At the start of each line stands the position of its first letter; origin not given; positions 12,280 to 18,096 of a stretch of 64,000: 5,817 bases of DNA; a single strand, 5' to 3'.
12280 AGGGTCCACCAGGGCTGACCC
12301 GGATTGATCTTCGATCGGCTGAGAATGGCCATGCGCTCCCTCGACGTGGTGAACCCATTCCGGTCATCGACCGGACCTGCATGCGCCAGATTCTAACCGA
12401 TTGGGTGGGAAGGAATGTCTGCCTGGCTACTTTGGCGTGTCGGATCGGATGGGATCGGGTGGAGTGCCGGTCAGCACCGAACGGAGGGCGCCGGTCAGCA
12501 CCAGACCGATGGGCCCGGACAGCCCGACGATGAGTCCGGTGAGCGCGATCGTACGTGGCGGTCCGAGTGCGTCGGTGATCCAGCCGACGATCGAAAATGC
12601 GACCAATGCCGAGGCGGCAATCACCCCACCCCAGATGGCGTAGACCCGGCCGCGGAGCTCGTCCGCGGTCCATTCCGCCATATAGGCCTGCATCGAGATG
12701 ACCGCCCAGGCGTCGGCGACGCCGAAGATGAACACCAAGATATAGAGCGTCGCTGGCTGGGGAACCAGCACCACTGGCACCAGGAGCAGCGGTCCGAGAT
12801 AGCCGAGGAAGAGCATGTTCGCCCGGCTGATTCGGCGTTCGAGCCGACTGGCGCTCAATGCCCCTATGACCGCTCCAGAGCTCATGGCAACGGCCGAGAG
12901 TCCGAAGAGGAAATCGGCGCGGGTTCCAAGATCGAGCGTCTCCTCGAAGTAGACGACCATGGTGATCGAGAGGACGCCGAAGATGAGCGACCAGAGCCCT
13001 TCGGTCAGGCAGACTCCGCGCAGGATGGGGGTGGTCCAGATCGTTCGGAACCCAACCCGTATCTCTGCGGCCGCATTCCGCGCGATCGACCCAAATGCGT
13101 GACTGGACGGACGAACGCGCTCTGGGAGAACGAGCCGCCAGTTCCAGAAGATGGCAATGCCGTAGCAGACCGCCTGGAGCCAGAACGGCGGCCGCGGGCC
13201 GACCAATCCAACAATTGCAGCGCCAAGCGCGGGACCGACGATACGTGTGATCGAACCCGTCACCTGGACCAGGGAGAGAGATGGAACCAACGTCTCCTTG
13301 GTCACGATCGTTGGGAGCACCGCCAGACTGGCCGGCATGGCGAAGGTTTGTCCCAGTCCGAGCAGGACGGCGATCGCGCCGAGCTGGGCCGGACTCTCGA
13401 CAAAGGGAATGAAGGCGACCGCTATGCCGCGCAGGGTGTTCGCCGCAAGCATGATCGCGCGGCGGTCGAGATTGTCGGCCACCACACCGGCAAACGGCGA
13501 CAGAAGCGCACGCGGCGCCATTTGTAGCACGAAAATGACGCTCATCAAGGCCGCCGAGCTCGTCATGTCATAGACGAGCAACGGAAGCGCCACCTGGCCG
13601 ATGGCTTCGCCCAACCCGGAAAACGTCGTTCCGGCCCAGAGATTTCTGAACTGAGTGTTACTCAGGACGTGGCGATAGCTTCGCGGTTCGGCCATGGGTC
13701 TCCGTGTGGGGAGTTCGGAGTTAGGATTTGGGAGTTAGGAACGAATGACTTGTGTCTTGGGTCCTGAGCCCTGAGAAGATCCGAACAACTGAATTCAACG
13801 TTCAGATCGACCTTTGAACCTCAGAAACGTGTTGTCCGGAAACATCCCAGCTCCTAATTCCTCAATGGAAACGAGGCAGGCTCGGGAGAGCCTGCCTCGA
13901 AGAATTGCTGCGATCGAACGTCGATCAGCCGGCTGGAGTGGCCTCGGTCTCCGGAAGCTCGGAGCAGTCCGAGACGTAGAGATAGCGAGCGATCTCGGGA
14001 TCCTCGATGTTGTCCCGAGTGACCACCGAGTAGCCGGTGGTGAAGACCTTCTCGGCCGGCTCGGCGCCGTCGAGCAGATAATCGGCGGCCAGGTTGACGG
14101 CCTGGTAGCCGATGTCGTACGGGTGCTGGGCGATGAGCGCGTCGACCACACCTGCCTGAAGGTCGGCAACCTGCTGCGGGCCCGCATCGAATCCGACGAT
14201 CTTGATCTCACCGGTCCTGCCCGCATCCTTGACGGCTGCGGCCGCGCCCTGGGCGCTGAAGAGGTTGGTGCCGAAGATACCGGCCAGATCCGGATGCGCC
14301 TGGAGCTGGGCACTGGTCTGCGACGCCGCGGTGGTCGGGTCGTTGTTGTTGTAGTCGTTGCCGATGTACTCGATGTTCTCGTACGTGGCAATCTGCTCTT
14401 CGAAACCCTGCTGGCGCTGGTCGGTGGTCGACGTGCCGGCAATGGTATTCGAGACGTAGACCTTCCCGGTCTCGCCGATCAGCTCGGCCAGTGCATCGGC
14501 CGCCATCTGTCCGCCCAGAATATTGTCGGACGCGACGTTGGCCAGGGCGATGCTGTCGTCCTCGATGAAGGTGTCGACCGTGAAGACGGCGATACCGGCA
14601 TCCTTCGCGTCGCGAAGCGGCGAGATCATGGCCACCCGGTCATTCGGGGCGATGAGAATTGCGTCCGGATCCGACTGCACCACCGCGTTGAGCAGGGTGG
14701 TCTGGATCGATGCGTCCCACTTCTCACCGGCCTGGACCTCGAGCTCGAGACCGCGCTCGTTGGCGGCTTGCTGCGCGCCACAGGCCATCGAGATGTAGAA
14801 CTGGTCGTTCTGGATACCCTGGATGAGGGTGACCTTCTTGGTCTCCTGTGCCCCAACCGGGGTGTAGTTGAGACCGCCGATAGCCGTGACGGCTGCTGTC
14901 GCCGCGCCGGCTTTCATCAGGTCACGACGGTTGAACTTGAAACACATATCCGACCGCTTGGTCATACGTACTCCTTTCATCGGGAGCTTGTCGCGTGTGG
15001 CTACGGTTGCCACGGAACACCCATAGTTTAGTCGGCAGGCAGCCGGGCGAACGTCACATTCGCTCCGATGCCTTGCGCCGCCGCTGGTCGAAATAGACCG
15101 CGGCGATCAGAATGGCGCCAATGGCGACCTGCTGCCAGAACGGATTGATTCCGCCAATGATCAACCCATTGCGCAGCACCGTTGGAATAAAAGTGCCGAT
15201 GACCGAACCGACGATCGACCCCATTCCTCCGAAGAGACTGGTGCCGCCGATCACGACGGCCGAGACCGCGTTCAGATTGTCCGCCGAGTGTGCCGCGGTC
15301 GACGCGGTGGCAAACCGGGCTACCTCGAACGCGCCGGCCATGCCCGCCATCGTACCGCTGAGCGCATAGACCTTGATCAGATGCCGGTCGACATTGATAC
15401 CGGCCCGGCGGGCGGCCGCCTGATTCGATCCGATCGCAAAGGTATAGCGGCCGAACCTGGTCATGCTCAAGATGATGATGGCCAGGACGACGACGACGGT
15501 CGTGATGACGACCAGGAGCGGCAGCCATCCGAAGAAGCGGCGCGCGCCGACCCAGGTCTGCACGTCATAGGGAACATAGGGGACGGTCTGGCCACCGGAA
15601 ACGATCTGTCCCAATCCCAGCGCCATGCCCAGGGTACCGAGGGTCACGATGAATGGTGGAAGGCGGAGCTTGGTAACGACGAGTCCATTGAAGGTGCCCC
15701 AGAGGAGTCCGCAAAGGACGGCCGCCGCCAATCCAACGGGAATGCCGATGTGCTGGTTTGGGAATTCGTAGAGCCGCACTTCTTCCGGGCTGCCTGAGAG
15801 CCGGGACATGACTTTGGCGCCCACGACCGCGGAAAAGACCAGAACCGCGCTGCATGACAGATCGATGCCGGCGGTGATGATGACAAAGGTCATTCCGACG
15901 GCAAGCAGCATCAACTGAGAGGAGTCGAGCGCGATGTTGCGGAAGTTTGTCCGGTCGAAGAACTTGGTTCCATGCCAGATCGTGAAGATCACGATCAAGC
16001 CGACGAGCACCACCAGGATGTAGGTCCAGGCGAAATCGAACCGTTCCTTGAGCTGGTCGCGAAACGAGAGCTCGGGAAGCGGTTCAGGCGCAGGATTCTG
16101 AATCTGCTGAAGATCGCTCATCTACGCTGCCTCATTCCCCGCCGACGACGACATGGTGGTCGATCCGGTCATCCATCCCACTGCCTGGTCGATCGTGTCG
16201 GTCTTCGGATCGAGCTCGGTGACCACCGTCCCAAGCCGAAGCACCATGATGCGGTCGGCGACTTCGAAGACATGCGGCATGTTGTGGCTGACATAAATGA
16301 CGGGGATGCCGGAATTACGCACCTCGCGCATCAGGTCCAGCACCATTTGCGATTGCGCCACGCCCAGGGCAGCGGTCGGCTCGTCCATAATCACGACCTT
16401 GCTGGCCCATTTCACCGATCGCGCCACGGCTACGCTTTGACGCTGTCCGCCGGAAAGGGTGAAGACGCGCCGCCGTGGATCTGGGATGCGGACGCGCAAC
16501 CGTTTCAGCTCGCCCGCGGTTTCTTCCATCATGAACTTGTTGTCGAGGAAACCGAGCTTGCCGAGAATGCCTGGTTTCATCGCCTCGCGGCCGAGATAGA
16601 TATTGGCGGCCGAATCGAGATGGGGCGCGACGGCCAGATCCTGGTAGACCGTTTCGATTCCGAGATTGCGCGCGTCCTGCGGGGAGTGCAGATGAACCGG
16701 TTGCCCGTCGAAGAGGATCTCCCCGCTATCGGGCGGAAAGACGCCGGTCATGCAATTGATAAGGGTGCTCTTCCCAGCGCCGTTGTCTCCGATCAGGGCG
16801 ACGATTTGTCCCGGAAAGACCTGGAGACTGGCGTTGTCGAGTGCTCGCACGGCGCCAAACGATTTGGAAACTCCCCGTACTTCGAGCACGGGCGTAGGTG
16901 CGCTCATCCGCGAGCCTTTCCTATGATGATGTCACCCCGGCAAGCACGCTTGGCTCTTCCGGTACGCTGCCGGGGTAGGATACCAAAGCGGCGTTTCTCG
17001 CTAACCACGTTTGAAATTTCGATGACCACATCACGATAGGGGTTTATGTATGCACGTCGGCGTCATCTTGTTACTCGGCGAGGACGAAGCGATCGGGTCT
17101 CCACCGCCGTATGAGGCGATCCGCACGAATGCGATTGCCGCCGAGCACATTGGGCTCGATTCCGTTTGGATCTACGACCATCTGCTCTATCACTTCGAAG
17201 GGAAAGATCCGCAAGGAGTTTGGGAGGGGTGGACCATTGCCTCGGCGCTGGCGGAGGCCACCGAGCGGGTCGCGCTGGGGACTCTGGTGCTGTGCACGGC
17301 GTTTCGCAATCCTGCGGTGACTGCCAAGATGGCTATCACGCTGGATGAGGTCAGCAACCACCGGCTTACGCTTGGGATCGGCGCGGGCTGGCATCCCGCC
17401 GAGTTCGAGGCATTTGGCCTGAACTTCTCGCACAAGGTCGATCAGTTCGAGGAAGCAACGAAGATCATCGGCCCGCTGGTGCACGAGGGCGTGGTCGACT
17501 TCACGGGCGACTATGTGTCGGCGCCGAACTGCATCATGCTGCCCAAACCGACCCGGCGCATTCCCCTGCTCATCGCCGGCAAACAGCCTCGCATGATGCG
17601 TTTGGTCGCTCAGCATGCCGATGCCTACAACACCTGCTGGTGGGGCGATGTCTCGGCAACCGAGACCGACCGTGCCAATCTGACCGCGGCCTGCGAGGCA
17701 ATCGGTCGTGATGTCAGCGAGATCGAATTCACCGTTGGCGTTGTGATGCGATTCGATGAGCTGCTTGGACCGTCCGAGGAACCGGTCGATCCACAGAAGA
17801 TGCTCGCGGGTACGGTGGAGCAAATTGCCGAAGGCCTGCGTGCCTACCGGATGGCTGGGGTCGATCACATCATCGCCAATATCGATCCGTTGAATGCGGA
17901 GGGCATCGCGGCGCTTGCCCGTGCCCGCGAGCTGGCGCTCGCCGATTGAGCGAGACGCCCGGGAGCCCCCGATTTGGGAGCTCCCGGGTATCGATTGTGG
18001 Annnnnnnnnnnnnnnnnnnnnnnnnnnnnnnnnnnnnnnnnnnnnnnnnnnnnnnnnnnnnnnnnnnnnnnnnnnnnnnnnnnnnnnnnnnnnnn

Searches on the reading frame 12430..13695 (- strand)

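Call 55: search_protein_families(library=pfam, proteins=[window:12430-13695:-], max_evalue=0.00001)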
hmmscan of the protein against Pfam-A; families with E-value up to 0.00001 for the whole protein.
window:12430-13695:- (422 aa): 2 families
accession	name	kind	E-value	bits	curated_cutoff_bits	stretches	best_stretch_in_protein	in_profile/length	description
PF07690.21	MFS_1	-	2.7e-36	125.6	33.4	2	19-310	1-286/347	Major Facilitator Superfamily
PF05977.19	MFS_3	-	6e-26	91.4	27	1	11-386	7-379/524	Transmembrane secretion effector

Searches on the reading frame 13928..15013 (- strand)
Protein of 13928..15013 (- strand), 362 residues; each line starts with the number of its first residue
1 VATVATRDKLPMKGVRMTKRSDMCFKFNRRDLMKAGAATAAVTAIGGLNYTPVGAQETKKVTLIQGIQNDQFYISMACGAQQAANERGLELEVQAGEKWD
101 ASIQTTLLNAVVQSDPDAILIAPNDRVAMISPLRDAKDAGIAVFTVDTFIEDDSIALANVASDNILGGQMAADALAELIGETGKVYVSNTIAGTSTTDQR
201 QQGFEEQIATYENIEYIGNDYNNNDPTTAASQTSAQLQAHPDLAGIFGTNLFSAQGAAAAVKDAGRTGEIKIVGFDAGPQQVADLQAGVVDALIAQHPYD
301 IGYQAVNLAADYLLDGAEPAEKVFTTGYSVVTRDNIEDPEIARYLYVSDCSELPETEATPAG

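Call 55: search_protein_families(library=pfam, proteins=[window:13928-15013:-], max_evalue=0.00001)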
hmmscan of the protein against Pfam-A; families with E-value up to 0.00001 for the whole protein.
window:13928-15013:- (362 aa): 3 families
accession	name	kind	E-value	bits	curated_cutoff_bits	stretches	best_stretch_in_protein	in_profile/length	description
PF13407.12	Peripla_BP_4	-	2.5e-55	188.3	35.1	1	67-313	7-254/258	Periplasmic binding protein domain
PF13377.12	Peripla_BP_3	-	1.1e-09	39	26.5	1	192-334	21-165/167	Periplasmic binding protein-like domain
PF00532.27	Peripla_BP_1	-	7.7e-09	35.9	22.2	1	60-273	3-213/281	Periplasmic binding proteins and sugar binding domain of LacI family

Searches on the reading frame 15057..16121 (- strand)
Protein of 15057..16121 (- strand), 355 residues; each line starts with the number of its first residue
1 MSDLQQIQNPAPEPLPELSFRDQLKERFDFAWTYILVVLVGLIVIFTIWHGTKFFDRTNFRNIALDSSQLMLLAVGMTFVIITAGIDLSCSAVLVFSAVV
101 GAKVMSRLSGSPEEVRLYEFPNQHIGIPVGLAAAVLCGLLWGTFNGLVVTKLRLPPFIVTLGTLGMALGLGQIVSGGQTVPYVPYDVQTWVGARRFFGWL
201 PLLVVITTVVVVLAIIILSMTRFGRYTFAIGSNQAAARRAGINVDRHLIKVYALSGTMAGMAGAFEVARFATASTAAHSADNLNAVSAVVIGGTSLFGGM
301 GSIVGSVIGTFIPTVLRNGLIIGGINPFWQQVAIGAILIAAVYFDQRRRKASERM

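Call 55: search_protein_families(library=pfam, proteins=[window:15057-16121:-], max_evalue=0.00001)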
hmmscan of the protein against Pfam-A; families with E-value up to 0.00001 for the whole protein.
window:15057-16121:- (355 aa): 1 family
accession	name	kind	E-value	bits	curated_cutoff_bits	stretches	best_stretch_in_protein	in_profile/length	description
PF02653.21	BPD_transp_2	-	1e-40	140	26.8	1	61-342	3-269/269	Branched-chain amino acid transport system / permease component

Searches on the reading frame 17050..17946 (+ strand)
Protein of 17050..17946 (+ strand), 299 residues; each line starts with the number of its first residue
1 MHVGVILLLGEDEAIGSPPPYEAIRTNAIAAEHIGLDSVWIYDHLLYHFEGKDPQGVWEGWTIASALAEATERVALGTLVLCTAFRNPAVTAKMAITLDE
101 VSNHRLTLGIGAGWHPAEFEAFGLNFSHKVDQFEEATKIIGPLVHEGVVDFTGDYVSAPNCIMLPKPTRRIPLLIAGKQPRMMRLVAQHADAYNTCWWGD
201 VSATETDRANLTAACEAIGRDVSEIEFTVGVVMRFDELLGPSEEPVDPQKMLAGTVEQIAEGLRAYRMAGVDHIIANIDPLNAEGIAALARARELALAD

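Call 55: search_protein_families(library=pfam, proteins=[window:17050-17946:+], max_evalue=0.00001)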
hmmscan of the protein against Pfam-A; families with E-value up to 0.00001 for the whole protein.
window:17050-17946:+ (299 aa): 1 family
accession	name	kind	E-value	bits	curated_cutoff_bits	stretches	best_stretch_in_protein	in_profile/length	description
PF00296.26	Bac_luciferase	-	4.5e-50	171.2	27.9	1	1-231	1-226/314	Luciferase-like monooxygenase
